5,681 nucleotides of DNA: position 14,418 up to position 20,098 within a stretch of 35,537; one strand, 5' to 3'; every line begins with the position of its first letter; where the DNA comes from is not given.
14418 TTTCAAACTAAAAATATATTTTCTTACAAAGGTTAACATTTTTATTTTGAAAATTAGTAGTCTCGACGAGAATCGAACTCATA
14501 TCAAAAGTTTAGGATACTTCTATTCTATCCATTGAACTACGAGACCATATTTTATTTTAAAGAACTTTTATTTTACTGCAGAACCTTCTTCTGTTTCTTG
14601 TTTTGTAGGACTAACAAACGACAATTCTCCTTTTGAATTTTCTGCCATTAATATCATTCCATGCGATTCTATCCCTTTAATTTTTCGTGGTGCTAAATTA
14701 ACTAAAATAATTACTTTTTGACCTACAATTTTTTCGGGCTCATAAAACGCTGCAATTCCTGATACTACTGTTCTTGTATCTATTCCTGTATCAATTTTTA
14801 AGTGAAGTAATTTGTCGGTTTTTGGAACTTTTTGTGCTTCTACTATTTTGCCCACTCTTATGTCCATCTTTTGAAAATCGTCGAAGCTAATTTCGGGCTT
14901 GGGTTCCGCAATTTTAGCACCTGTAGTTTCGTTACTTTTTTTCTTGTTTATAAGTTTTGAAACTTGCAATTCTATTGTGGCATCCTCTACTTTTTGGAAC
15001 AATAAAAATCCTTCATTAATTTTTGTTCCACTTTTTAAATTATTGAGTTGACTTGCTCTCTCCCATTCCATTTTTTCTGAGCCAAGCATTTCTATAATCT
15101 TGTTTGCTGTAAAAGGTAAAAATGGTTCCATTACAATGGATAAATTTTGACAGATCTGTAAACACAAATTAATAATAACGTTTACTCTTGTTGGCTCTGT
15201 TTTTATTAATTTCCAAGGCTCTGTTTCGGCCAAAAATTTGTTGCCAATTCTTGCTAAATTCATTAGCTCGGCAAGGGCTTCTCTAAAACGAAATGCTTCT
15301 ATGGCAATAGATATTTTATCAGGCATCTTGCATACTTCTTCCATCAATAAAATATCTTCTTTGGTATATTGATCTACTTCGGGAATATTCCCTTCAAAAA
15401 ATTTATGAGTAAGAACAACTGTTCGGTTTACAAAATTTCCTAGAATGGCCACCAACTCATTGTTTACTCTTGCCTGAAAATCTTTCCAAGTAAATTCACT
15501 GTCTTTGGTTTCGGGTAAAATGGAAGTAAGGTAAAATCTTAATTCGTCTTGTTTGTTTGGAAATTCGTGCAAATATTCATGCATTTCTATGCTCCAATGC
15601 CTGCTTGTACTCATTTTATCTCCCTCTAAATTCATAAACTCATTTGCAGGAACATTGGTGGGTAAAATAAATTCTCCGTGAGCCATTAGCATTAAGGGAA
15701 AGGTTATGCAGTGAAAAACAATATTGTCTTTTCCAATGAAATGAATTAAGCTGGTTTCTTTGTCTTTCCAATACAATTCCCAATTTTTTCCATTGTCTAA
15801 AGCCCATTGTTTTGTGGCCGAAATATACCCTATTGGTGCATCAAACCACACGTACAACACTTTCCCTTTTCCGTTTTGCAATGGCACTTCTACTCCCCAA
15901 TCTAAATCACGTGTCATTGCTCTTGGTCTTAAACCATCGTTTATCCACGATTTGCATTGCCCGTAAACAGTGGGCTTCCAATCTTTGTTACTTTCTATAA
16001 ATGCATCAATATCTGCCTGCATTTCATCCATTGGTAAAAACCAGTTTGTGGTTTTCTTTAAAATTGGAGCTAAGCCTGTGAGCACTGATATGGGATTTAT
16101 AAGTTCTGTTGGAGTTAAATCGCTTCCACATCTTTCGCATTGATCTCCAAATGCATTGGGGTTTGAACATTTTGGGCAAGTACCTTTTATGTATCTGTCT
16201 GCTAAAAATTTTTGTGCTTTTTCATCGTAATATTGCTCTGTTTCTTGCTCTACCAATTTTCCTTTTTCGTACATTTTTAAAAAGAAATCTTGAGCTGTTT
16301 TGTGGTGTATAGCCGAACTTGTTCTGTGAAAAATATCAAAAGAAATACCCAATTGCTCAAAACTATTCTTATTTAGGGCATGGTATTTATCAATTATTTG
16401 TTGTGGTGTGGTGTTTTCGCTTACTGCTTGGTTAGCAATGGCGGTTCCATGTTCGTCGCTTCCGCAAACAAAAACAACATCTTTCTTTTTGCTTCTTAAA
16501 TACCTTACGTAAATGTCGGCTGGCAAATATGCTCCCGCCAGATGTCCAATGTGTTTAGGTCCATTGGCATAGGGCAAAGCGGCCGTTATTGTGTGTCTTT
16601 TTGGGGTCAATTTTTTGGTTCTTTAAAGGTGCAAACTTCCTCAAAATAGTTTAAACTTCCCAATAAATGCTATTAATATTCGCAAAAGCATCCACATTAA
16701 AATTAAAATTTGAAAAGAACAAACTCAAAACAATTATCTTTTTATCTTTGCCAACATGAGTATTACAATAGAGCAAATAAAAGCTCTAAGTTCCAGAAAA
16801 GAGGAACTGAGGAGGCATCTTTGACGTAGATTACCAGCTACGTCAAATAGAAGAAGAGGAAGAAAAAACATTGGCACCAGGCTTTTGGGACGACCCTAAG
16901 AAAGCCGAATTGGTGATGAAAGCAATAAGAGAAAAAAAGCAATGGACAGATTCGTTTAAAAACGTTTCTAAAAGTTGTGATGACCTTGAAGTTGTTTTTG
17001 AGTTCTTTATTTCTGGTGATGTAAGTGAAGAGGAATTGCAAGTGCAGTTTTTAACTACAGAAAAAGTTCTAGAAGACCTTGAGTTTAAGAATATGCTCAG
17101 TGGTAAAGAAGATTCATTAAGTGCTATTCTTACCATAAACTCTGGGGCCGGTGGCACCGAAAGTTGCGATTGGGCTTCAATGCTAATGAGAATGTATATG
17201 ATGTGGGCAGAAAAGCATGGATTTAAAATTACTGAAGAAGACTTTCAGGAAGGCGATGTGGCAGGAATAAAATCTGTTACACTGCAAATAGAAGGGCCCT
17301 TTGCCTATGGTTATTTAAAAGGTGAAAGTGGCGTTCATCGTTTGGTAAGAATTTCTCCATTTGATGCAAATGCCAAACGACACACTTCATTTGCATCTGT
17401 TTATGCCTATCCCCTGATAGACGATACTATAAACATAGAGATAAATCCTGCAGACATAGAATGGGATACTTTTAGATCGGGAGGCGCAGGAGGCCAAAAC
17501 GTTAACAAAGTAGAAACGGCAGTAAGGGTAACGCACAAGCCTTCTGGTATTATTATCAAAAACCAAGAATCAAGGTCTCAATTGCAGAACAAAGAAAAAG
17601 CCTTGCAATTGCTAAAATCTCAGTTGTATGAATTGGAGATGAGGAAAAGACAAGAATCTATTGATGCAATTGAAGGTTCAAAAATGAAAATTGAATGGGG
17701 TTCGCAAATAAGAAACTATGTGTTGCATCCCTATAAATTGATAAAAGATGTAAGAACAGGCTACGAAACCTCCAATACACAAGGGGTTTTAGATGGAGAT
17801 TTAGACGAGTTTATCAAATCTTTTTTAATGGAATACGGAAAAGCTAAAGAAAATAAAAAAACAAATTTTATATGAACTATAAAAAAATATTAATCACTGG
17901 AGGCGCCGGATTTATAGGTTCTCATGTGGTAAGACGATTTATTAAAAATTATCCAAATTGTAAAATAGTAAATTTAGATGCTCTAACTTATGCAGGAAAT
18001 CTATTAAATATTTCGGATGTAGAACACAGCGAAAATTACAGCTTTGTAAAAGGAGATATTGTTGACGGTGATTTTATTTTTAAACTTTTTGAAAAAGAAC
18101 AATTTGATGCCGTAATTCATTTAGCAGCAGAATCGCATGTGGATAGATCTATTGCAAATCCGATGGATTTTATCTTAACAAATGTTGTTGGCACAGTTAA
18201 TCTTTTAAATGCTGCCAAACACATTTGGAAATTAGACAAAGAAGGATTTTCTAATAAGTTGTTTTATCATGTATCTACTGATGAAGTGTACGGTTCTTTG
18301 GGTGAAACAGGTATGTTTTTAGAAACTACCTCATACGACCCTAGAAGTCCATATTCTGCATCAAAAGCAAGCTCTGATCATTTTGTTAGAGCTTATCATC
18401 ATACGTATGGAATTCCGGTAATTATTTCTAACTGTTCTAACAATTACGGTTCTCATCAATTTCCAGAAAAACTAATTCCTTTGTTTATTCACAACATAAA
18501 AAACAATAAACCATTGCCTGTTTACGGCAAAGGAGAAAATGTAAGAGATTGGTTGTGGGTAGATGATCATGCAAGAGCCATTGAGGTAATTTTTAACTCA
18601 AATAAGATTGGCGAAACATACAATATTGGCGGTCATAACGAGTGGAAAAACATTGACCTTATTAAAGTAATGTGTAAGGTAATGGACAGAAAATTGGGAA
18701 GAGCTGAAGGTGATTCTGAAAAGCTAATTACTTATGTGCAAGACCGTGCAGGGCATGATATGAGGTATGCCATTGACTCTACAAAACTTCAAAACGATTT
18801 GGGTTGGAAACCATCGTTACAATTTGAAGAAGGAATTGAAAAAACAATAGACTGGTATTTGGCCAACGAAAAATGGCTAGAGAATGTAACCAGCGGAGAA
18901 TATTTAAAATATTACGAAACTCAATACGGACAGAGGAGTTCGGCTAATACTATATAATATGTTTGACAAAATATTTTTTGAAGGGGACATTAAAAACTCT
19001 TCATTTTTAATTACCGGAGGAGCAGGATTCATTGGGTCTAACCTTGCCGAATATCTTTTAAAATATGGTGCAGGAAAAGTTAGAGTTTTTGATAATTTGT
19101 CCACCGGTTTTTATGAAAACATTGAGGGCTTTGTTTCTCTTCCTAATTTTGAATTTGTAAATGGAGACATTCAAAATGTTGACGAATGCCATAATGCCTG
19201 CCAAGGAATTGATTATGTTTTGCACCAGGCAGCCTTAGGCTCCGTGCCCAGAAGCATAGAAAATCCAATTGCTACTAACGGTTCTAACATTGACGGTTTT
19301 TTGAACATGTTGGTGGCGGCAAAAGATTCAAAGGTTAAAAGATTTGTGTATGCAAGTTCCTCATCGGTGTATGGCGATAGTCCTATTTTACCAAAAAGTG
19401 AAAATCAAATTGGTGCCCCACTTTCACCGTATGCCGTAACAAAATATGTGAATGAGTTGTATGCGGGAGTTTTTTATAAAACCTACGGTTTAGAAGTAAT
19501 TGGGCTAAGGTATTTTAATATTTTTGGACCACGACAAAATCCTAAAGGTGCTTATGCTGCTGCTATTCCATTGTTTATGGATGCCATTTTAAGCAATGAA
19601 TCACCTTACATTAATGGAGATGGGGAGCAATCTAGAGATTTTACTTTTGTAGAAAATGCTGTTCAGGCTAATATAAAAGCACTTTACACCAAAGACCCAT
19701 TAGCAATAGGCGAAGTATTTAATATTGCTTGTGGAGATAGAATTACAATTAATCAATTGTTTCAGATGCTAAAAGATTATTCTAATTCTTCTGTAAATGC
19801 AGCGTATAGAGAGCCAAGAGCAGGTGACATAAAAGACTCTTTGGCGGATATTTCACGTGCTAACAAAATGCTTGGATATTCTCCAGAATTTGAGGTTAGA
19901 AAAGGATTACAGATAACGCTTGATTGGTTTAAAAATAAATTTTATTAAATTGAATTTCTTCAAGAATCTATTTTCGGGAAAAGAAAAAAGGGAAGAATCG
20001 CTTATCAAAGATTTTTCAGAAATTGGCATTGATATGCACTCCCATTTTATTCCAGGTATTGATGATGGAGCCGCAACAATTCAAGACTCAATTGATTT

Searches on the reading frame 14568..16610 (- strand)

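Call 49: search_protein_families(library=pfam, proteins=[window:14568-16610:-], max_evalue=0.001)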
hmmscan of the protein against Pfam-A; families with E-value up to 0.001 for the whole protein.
window:14568-16610:- (680 aa): 6 families
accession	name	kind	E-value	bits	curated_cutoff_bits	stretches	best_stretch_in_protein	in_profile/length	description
PF09334.17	tRNA-synt_1g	-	7.2e-153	509.4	20.1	1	7-397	2-390/391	tRNA synthetases class I (M)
PF01588.26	tRNA_bind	-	6.8e-27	93.8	27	1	584-676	1-94/96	Putative tRNA binding domain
PF19303.5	Anticodon_3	-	9e-21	74.8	23.5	1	409-547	1-141/152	Anticodon binding domain of methionyl tRNA ligase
PF00133.28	tRNA-synt_1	-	3.5e-16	59.4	22.7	1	5-245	24-246/414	tRNA synthetases class I (I, L, M and V)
PF08264.19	Anticodon_1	-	2.9e-07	30.9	25.1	1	432-561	14-136/148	Anticodon-binding domain of tRNA ligase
PF01406.26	tRNA-synt_1e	-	3.3e-06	27.1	27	0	19-133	23-136/301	tRNA synthetases class I (C) catalytic domain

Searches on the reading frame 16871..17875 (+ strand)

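Call 49: search_protein_families(library=pfam, proteins=[window:16871-17875:+], max_evalue=0.001)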
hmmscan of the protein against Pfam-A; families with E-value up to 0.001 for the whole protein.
window:16871-17875:+ (334 aa): 2 families
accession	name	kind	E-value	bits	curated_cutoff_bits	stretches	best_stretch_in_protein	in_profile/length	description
PF03462.23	PCRF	-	2.3e-51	174.8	24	1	2-177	14-194/194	PCRF domain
PF00472.26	RF-1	-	1.1e-39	135.4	35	1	186-295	2-116/116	RF-1 domain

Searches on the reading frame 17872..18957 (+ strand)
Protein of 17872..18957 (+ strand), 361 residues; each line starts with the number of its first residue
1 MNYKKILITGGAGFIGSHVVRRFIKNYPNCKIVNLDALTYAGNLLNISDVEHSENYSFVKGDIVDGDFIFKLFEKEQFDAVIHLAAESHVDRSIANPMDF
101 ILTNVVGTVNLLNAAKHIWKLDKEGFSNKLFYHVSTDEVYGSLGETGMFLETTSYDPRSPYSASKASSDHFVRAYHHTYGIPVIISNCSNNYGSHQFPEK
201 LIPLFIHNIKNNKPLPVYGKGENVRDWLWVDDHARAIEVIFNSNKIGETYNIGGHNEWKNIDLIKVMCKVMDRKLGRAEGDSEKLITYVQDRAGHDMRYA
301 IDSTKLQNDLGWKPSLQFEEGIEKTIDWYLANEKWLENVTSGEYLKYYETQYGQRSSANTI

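Call 49: search_protein_families(library=pfam, proteins=[window:17872-18957:+], max_evalue=0.001)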
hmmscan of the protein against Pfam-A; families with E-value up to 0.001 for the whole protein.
window:17872-18957:+ (361 aa): 7 families
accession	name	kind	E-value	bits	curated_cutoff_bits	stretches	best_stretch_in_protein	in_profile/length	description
PF16363.11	GDP_Man_Dehyd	-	7.4e-95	318.6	27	1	7-325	1-332/332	GDP-mannose 4,6 dehydratase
PF01370.27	Epimerase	-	2.6e-65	220.6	20.9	1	6-253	1-240/240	NAD dependent epimerase/dehydratase family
PF02719.21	Polysacc_synt_2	-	3.4e-18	66.3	20.2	1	6-117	1-117/293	Polysaccharide biosynthesis protein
PF07993.18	NAD_binding_4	-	4.1e-14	52.8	20.1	1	8-190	1-206/258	Male sterility protein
PF01073.25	3Beta_HSD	-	1.2e-12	47.9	22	1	7-236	1-224/280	3-beta hydroxysteroid dehydrogenase/isomerase family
PF04321.23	RmlD_sub_bind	-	9e-12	45.1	27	1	5-180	2-144/287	RmlD substrate binding domain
PF00106.31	adh_short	-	0.0003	20.8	26.6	0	4-84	1-84/195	short chain dehydrogenase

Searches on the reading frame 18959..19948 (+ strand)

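Call 49: search_protein_families(library=pfam, proteins=[window:18959-19948:+], max_evalue=0.001)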
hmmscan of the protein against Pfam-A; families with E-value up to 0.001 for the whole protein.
window:18959-19948:+ (329 aa): 7 families
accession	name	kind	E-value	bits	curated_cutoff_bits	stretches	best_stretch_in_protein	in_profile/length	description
PF01370.27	Epimerase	-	7.1e-57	193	20.9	1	17-257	2-240/240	NAD dependent epimerase/dehydratase family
PF16363.11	GDP_Man_Dehyd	-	4.2e-53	181.4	27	1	17-318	1-330/332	GDP-mannose 4,6 dehydratase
PF01073.25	3Beta_HSD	-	3.6e-22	79.1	22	1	17-242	1-229/280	3-beta hydroxysteroid dehydrogenase/isomerase family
PF02719.21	Polysacc_synt_2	-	5.5e-19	68.9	20.2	1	17-279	2-251/293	Polysaccharide biosynthesis protein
PF13460.12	NAD_binding_10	-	1.2e-08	35.5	27.2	1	20-142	1-106/184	NAD(P)H-binding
PF07993.18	NAD_binding_4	-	5.7e-07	29.4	20.1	1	18-231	1-251/258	Male sterility protein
PF00899.27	ThiF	-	0.0005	19.7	28.1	1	10-46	17-52/238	ThiF family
